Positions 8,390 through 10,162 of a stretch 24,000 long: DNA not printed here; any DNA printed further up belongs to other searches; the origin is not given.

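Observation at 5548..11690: Compact, unclassified archaeal type IV pilus-like operon (2 pilins, giant pilin-like protein, ATPase, platform)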

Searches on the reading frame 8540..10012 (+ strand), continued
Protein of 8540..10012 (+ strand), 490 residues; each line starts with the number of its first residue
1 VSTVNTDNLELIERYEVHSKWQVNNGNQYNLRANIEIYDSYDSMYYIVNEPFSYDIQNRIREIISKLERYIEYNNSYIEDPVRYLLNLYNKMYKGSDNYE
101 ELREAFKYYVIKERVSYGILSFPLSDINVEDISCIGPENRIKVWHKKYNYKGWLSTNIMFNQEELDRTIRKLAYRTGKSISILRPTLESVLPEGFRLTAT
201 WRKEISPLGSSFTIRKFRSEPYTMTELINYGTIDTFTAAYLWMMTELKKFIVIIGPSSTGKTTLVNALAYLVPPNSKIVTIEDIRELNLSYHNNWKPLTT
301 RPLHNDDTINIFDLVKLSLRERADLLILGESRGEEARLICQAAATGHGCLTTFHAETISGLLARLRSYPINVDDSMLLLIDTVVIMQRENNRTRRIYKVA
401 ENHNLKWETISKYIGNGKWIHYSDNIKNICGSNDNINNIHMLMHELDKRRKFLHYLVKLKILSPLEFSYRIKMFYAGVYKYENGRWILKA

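Call 78: find_related_loci(query=A7, collection=metagenome_contigs, flank=7000)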
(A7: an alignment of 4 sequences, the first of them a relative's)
Query A7 (568 aa) in metagenome_contigs; peptide patterns used: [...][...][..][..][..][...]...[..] (x = any residue, [..] = any of these).
102 stretches matched a pattern; 8 encode a relative of the query (tblastn E <= 1e-3); 8 distinct loci.
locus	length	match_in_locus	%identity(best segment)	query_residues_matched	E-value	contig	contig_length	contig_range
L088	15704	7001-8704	100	1-568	0e+0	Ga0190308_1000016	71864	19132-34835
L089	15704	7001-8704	100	1-568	0e+0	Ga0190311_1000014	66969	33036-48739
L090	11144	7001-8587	46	25-560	4e-137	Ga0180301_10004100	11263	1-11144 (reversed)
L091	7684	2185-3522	23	89-539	5e-21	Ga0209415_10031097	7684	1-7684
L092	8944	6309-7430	22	101-471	3e-18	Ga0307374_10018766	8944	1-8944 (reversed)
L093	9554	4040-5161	22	101-471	3e-18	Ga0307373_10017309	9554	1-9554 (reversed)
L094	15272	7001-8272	23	36-471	5e-20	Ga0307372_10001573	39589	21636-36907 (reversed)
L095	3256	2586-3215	21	101-313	2e-11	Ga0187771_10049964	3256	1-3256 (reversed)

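Call 82: search_protein_families(library=ncbifam, proteins=[L088:3410-3895:+, L088:3891-4346:+, L088:4321-5514:+, L088:5518-7008:+, L088:8697-12929:-, L018:8944-10437:+, L009:8875-10440:+, L007:8878-10392:+], max_evalue=0.00001)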
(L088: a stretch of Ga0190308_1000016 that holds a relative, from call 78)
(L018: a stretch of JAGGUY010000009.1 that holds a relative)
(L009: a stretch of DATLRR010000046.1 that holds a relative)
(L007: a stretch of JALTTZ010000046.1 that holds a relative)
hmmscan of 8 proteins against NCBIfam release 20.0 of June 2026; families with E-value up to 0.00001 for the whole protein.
L088:3410-3895:+ (162 aa): 2 families
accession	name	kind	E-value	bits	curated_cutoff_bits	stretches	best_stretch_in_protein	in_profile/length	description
NF046073.1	UpsA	equivalog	3.8e-12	46.5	130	1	27-151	1-126/136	pilin subunit UpsA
NF053671.1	bindosome_BasC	exception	6.4e-06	26.1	260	1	22-151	1-129/140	bindosome assembly system protein BasC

L088:3891-4346:+ (152 aa): 1 family
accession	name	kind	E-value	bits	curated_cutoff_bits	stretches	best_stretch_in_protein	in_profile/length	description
NF046074.1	UpsB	equivalog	8.6e-08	32.3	70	1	18-107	2-89/126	pilin subunit UpsB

L088:4321-5514:+ (398 aa): 1 family
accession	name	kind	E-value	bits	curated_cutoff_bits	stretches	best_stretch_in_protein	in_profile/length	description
NF053670.1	bindosome_BasB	exception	1.9e-09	37.6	230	1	12-144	3-127/129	bindosome assembly system protein BasB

L088:5518-7008:+ (497 aa): 17 families
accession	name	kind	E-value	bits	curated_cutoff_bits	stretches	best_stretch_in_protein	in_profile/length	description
NF058587.1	archaellum_moto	equivalog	1.2e-95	321.3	550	1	95-490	130-518/527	archaellum flagellar ATPase motor FlaI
NF053672.1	bindosome_BasE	exception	2.3e-92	310.4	1000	1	26-491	52-509/512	bindosome assembly system ATPase subunit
TIGR03819.1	heli_sec_ATPase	hypoth_equivalog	2.9e-43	148.4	373.15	1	105-364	45-297/340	TadA family conjugal transfer-associated ATPase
TIGR02788.1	VirB11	equivalog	9.6e-31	106.9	249.95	1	236-365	136-263/308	P-type DNA transfer ATPase VirB11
TIGR02782.1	TrbB_P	equivalog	3.9e-25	88.8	304.55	1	162-375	55-263/303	P-type conjugative transfer ATPase TrbB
NF010469.0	PRK13894.1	subfamily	2.6e-21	76.3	508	1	162-365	68-265/320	conjugal transfer ATPase TrbB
NF041000.1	ATPase_ComGA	equivalog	2.7e-18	65.9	300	1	207-388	95-264/267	competence type IV pilus ATPase ComGA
NF010425.0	PRK13851.1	equivalog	5.8e-18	64.9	461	1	236-356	154-273/344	type IV secretion system protein VirB11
NF010475.0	PRK13900.1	equivalog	6.8e-18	64.8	389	1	241-359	157-274/333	type IV secretion system ATPase VirB11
NF010407.0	PRK13833.1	subfamily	4.3e-15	56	499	1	175-365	76-260/323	conjugal transfer protein TrbB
NF053534.1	T4PilAsmATPsTfpB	equivalog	2.9e-12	45.8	850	1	183-372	276-455/584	type IV pilus assembly ATPase TfpB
TIGR02533.1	type_II_gspE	equivalog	2.8e-11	42.8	630.25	1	184-365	175-357/486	type II secretion system ATPase GspE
TIGR02525.1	plasmid_TraJ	equivalog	4.3e-11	42.4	368.3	1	239-366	144-271/372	plasmid transfer ATPase TraJ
TIGR01420.1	pilT_fam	subfamily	3.9e-10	39.5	319.1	1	206-364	91-239/343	PilT/PilU family type 4a pilus ATPase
TIGR02524.1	dot_icm_DotB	equivalog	8e-10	38.4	463.3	1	206-366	103-258/358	Dot/Icm type IV secretion system ATPase DotB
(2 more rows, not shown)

L088:8697-12929:- (1410 aa): 18 families
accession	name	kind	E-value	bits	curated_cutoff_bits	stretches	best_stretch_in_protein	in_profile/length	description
NF010338.0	PRK13767.1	equivalog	0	1291.6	849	2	884-1408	347-869/877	ATP-dependent helicase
TIGR04121.1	DEXH_lig_assoc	equivalog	1.5e-155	519.1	850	2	884-1402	308-802/804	ligase-associated DNA damage response DEXH box helicase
NF007284.0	PRK09751.1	equivalog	5.3e-117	391.8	1496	2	881-1402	378-900/1538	ATP-dependent helicase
NF011491.0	PRK14898.1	equivalog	1.1e-22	80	783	1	388-862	137-519/860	DNA-directed RNA polymerase subunit A''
NF001308.0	PRK00254.1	equivalog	8.8e-22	77.1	1216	1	35-311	23-262/720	ATP-dependent DNA helicase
TIGR03817.1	DECH_helic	hypoth_equivalog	1.1e-19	70.2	874.1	2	42-351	43-335/742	helicase/secretion neighborhood putative DEAH-box helicase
NF045703.1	rSAM_Tes_intein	exception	1.6e-19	69.3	1700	1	373-706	201-513/1040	tetraether lipid synthase Tes, intein-containing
NF002654.0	PRK02362.1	equivalog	5.9e-16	57.9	887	1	37-347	25-300/739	ATP-dependent DNA helicase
NF002251.0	PRK01172.1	equivalog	1.3e-15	56.8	891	1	40-348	27-314/674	ATP-dependent DNA helicase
NF040935.1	helicase_Hel308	equivalog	5.8e-14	51.2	1200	1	35-312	26-272/704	ATP-dependent DNA helicase Hel308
NF005852.0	PRK07773.1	equivalog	3.2e-12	45.6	780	1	351-458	398-504/886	replicative DNA helicase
NF038098.1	GyrA_w_intein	exception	4.9e-11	41.3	1850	1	605-887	287-541/1232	intein-containing DNA gyrase subunit A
TIGR01445.1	intein_Nterm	domain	2e-09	38.3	24.5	1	351-424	1-83/83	intein N-terminal splicing region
NF008394.0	PRK11192.1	equivalog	5.3e-08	32.1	507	1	33-184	23-158/441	ATP-dependent RNA helicase SrmB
TIGR01587.1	cas3_core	equivalog_domain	9.8e-08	31.5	102.45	1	53-296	2-231/358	CRISPR-associated helicase Cas3'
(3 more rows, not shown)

L018:8944-10437:+ (498 aa): 17 families
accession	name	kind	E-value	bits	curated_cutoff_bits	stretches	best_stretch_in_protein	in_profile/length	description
NF058587.1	archaellum_moto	equivalog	1.1e-99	334.6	550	1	96-492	130-519/527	archaellum flagellar ATPase motor FlaI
NF053672.1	bindosome_BasE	exception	1.7e-91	307.5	1000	1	13-492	36-509/512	bindosome assembly system ATPase subunit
TIGR03819.1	heli_sec_ATPase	hypoth_equivalog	3.2e-44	151.5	373.15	1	105-366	44-298/340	TadA family conjugal transfer-associated ATPase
TIGR02788.1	VirB11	equivalog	1.8e-30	106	249.95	1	237-366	136-263/308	P-type DNA transfer ATPase VirB11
TIGR02782.1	TrbB_P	equivalog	1.9e-23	83.2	304.55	1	160-400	52-289/303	P-type conjugative transfer ATPase TrbB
NF010469.0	PRK13894.1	subfamily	3.7e-20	72.5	508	1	160-367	65-266/320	conjugal transfer ATPase TrbB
NF010475.0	PRK13900.1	equivalog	2.6e-19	69.5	389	1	243-362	158-276/333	type IV secretion system ATPase VirB11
NF041000.1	ATPase_ComGA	equivalog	6.4e-18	64.7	300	1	208-389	95-264/267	competence type IV pilus ATPase ComGA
NF010425.0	PRK13851.1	equivalog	6.1e-17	61.5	461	1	236-358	153-273/344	type IV secretion system protein VirB11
NF010407.0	PRK13833.1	subfamily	1.8e-13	50.6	499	1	176-404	76-297/323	conjugal transfer protein TrbB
NF053534.1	T4PilAsmATPsTfpB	equivalog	2.7e-10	39.3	850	1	184-372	276-454/584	type IV pilus assembly ATPase TfpB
TIGR02525.1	plasmid_TraJ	equivalog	2.3e-09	36.7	368.3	1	240-396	144-305/372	plasmid transfer ATPase TraJ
TIGR02524.1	dot_icm_DotB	equivalog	3.6e-09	36.3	463.3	1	173-367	68-258/358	Dot/Icm type IV secretion system ATPase DotB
TIGR02533.1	type_II_gspE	equivalog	1.4e-08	33.9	630.25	1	238-375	236-364/486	type II secretion system ATPase GspE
TIGR01420.1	pilT_fam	subfamily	2.7e-08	33.4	319.1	1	208-367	92-241/343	PilT/PilU family type 4a pilus ATPase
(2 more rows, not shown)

L009:8875-10440:+ (522 aa): 17 families
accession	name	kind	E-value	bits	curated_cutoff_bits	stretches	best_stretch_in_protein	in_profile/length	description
NF058587.1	archaellum_moto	equivalog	9.3e-83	278.7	550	1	135-438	129-428/527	archaellum flagellar ATPase motor FlaI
NF053672.1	bindosome_BasE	exception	1.1e-70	238.8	1000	1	66-517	52-510/512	bindosome assembly system ATPase subunit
TIGR03819.1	heli_sec_ATPase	hypoth_equivalog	2e-47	162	373.15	1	137-405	36-299/340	TadA family conjugal transfer-associated ATPase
TIGR02788.1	VirB11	equivalog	8.1e-29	100.6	249.95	1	278-405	137-264/308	P-type DNA transfer ATPase VirB11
TIGR02782.1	TrbB_P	equivalog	8.2e-26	91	304.55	1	161-438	19-291/303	P-type conjugative transfer ATPase TrbB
NF010475.0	PRK13900.1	equivalog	2.9e-23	82.5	389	1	282-437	157-322/333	type IV secretion system ATPase VirB11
NF010469.0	PRK13894.1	subfamily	1.9e-20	73.5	508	1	147-404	19-265/320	conjugal transfer ATPase TrbB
NF041000.1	ATPase_ComGA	equivalog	4.7e-18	65.1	300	1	282-405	125-244/267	competence type IV pilus ATPase ComGA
NF010425.0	PRK13851.1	equivalog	1.4e-14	53.8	461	1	274-396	151-273/344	type IV secretion system protein VirB11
NF010407.0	PRK13833.1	subfamily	8.1e-13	48.5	499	1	246-415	105-271/323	conjugal transfer protein TrbB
TIGR01420.1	pilT_fam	subfamily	4e-12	46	319.1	1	281-397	118-233/343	PilT/PilU family type 4a pilus ATPase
TIGR02525.1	plasmid_TraJ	equivalog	4.1e-12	45.7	368.3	1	281-424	145-292/372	plasmid transfer ATPase TraJ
NF007755.0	PRK10436.1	equivalog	1.4e-09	37.2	617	1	264-405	198-334/465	type II secretion system protein GspE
TIGR02533.1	type_II_gspE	equivalog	1.6e-09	37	630.25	1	260-404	218-357/486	type II secretion system ATPase GspE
NF053534.1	T4PilAsmATPsTfpB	equivalog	4.5e-08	31.9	850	1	276-405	327-451/584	type IV pilus assembly ATPase TfpB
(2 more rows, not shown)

L007:8878-10392:+ (505 aa): 21 families
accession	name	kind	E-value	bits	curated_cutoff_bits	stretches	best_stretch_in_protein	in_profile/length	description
NF058587.1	archaellum_moto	equivalog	1e-75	255.5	550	1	123-423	132-430/527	archaellum flagellar ATPase motor FlaI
NF053672.1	bindosome_BasE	exception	1.9e-58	198.5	1000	1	128-407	129-410/512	bindosome assembly system ATPase subunit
TIGR03819.1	heli_sec_ATPase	hypoth_equivalog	5.4e-39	134.3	373.15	1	131-389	45-300/340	TadA family conjugal transfer-associated ATPase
TIGR02788.1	VirB11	equivalog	1.6e-28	99.7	249.95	1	265-387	140-263/308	P-type DNA transfer ATPase VirB11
TIGR02782.1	TrbB_P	equivalog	2.6e-25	89.3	304.55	1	162-423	32-290/303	P-type conjugative transfer ATPase TrbB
NF010469.0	PRK13894.1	subfamily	1.3e-21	77.3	508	1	163-401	46-278/320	conjugal transfer ATPase TrbB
NF010475.0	PRK13900.1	equivalog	1.6e-19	70.1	389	1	265-407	156-309/333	type IV secretion system ATPase VirB11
NF041000.1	ATPase_ComGA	equivalog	1.7e-17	63.3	300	1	270-412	129-264/267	competence type IV pilus ATPase ComGA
NF010425.0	PRK13851.1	equivalog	9.9e-15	54.2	461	1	260-379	153-273/344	type IV secretion system protein VirB11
TIGR01420.1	pilT_fam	subfamily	6.5e-14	51.9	319.1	1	266-386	118-239/343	PilT/PilU family type 4a pilus ATPase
NF010407.0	PRK13833.1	subfamily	4e-13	49.5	499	1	205-423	81-300/323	conjugal transfer protein TrbB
NF007755.0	PRK10436.1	equivalog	1.7e-12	46.8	617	1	254-404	204-348/465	type II secretion system protein GspE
TIGR02533.1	type_II_gspE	equivalog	8.1e-11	41.2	630.25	1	267-387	241-357/486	type II secretion system ATPase GspE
TIGR02524.1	dot_icm_DotB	equivalog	8e-10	38.4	463.3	1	269-412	134-284/358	Dot/Icm type IV secretion system ATPase DotB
TIGR02538.1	type_IV_pilB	equivalog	3.5e-09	35.8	675.65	1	271-388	318-431/564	type IV-A pilus assembly ATPase PilB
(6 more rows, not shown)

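Call 92: list_cluster_members(proteins=[P0011, P0023, P0035, P0038, P0040, P0045, P0048, P0055, P0112, P0032])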
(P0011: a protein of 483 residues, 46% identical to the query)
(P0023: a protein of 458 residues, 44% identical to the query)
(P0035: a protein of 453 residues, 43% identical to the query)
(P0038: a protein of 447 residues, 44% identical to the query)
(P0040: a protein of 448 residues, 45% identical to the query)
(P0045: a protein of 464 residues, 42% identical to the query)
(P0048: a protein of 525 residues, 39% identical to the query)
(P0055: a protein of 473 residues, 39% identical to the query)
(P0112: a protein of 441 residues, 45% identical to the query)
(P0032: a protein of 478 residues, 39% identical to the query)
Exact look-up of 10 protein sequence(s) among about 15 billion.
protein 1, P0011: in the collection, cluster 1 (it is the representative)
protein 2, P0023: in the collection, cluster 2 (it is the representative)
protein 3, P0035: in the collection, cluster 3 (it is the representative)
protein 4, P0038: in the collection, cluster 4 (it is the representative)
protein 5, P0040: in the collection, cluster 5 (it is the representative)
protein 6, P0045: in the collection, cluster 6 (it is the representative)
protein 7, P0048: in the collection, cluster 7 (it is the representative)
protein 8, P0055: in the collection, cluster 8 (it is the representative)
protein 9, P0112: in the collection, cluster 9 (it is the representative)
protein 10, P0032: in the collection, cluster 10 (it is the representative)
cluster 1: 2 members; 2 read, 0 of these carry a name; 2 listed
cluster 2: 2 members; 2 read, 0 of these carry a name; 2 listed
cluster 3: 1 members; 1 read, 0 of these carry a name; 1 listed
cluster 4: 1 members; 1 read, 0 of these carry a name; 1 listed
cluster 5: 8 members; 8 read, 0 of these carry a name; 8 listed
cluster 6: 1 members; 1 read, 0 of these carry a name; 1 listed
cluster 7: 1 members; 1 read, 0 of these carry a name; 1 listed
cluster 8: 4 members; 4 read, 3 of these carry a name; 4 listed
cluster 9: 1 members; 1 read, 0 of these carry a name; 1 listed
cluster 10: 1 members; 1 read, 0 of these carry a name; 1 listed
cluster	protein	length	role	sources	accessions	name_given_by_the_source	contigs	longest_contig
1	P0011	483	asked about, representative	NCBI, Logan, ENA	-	-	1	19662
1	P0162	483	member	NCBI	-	-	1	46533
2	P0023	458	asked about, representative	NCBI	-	-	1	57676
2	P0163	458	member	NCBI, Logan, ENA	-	-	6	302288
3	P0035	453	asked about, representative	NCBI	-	-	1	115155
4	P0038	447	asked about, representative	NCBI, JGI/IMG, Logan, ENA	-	-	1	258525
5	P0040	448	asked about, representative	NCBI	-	-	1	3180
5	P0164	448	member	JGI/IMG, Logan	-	-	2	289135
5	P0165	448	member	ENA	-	-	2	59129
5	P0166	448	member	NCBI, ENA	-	-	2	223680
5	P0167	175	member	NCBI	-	-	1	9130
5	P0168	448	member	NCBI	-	-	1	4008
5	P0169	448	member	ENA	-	-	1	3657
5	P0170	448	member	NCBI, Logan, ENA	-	-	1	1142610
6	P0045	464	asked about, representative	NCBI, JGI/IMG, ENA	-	-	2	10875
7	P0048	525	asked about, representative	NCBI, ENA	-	-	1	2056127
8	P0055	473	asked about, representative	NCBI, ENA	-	-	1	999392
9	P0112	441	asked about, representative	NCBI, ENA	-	-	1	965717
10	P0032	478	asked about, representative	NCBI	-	-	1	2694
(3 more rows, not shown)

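Call 93: find_encoding_contigs(protein=P0010, flank=9000, max_places=2)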
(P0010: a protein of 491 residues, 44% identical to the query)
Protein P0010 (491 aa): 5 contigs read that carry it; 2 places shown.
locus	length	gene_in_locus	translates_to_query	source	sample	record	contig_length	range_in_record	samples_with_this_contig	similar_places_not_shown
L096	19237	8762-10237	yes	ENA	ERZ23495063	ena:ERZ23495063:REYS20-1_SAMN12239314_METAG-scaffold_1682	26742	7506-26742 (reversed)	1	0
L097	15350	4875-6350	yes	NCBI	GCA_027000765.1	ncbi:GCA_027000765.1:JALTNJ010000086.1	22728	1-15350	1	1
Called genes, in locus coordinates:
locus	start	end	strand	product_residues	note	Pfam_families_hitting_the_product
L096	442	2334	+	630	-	PF03485:Arg_tRNA_synt_N, PF00750:tRNA-synt_1d, PF05746:DALR_1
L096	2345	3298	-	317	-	PF00145:DNA_methylase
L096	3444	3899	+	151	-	PF09895:DUF2122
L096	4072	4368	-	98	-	-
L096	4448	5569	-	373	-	PF05559:DUF763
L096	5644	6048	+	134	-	-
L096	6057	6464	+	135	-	-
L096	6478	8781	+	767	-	-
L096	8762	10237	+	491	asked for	PF00437:T2SSE, PF27713:UCP018868 (weak)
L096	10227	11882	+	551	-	-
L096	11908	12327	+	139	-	PF01986:DUF123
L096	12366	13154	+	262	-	PF00753:Lactamase_B, PF12706:Lactamase_B_2 (weak)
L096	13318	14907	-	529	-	PF01921:tRNA-synt_1f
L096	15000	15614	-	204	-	PF21715:CggR_N (weak), PF22167:PH0730-like_N (weak), PF24409:wHTH-PRTase_assc (faint), PF14544:DUF4443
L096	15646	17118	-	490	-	PF00587:tRNA-synt_2b, PF03129:HGTP_anticodon, PF09180:ProRS-C_1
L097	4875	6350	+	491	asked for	PF00437:T2SSE, PF27713:UCP018868 (weak)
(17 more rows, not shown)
